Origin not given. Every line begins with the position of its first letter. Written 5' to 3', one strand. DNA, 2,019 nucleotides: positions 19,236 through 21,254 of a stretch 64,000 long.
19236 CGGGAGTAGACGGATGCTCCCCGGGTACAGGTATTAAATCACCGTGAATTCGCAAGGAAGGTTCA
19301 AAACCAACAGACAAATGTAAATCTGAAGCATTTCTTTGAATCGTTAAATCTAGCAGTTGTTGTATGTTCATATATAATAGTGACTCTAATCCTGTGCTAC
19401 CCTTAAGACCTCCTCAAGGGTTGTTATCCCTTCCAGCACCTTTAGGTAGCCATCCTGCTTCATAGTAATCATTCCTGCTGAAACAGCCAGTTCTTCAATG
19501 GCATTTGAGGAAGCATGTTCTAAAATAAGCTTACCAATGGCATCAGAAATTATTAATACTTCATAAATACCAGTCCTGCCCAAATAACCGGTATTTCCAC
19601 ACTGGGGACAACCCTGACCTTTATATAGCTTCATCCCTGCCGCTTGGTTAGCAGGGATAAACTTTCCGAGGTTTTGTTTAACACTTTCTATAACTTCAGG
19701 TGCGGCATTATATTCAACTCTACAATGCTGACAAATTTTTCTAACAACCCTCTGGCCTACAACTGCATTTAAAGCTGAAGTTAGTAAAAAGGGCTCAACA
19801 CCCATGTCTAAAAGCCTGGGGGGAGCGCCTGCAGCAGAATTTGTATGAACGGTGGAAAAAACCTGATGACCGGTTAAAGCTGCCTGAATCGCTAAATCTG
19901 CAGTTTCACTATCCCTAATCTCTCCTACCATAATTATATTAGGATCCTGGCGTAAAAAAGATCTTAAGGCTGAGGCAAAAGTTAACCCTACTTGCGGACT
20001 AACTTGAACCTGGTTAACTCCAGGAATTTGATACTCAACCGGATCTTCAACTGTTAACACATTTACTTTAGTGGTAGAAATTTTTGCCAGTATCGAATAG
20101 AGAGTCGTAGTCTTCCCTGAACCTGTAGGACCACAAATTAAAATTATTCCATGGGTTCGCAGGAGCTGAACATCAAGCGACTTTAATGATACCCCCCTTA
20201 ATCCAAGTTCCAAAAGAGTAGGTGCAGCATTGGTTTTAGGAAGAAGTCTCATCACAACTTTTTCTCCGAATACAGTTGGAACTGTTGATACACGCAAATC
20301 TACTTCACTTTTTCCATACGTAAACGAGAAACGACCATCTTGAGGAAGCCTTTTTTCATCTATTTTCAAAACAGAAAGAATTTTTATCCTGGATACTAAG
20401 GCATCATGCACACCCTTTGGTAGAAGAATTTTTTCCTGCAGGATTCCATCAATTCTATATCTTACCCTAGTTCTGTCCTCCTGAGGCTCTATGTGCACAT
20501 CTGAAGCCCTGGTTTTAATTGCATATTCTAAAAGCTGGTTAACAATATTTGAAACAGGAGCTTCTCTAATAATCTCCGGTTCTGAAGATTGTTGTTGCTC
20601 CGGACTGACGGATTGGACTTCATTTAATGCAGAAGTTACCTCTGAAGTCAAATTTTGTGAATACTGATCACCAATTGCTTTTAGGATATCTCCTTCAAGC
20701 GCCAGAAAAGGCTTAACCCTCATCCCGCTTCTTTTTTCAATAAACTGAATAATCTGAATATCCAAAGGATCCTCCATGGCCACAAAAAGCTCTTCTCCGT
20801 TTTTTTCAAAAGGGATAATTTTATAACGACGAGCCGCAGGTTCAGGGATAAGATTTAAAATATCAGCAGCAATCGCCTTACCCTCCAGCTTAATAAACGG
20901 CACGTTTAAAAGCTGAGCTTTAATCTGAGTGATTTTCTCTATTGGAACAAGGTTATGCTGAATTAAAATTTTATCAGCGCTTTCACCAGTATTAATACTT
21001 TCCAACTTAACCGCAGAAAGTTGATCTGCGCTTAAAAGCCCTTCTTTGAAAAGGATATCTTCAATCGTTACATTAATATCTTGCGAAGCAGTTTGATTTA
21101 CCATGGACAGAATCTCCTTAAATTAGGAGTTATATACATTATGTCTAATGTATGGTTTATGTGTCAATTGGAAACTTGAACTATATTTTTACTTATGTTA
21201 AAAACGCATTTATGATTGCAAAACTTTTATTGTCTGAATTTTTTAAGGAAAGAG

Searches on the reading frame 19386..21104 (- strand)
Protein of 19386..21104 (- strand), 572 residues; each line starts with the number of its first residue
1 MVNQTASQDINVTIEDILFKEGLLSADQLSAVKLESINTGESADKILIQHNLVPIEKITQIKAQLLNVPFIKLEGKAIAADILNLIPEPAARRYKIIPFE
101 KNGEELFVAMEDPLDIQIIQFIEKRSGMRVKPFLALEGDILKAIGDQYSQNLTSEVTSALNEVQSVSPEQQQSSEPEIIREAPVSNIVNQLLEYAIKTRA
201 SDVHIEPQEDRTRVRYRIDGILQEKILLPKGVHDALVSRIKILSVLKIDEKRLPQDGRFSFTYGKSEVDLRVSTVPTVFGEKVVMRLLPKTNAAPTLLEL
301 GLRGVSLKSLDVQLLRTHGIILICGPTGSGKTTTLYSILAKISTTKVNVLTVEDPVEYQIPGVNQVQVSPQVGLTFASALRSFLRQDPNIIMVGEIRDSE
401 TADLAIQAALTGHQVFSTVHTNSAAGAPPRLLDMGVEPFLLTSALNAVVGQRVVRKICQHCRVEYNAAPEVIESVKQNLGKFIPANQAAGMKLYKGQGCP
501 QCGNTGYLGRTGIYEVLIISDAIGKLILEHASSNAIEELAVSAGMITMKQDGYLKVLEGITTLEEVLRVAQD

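Call 57: find_encoding_contigs(protein=window:19386-21104:-, flank=10000, max_places=1)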
Protein window:19386-21104:- (572 aa): 2 contigs read that carry it; 1 place shown.
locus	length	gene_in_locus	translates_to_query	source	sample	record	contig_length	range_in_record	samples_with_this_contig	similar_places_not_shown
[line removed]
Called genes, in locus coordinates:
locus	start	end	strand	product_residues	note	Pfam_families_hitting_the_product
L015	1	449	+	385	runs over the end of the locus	PF01820:Dala_Dala_lig_N, PF02222:ATP-grasp (weak), PF02786:CPSase_L_D2 (faint), PF07478:Dala_Dala_lig_C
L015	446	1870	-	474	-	PF08245:Mur_ligase_M, PF02875:Mur_ligase_C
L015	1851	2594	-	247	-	PF00561:Abhydrolase_1, PF12146:Hydrolase_4, PF12697:Abhydrolase_6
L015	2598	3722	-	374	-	PF01168:Ala_racemase_N, PF00842:Ala_racemase_C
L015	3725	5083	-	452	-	PF21799:MurD-like_N (weak), PF08245:Mur_ligase_M, PF02875:Mur_ligase_C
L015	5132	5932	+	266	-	PF01177:Asp_Glu_race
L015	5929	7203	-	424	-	PF01225:Mur_ligase, PF08245:Mur_ligase_M, PF02875:Mur_ligase_C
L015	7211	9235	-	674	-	PF02518:HATPase_c, PF00204:DNA_gyraseB, PF01751:Toprim, PF00986:DNA_gyraseB_C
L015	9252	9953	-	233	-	PF13177:DNA_pol3_delta2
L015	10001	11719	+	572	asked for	PF05157:MshEN, PF00437:T2SSE, PF20720:nSTAND3 (weak)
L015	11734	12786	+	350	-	PF00437:T2SSE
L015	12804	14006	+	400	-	PF28597:T2SSF_N, PF00482:T2SSF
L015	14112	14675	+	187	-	PF07963:N_methyl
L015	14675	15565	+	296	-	PF06750:A24_N_bact, PF01478:Peptidase_A24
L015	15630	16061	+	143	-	PF07963:N_methyl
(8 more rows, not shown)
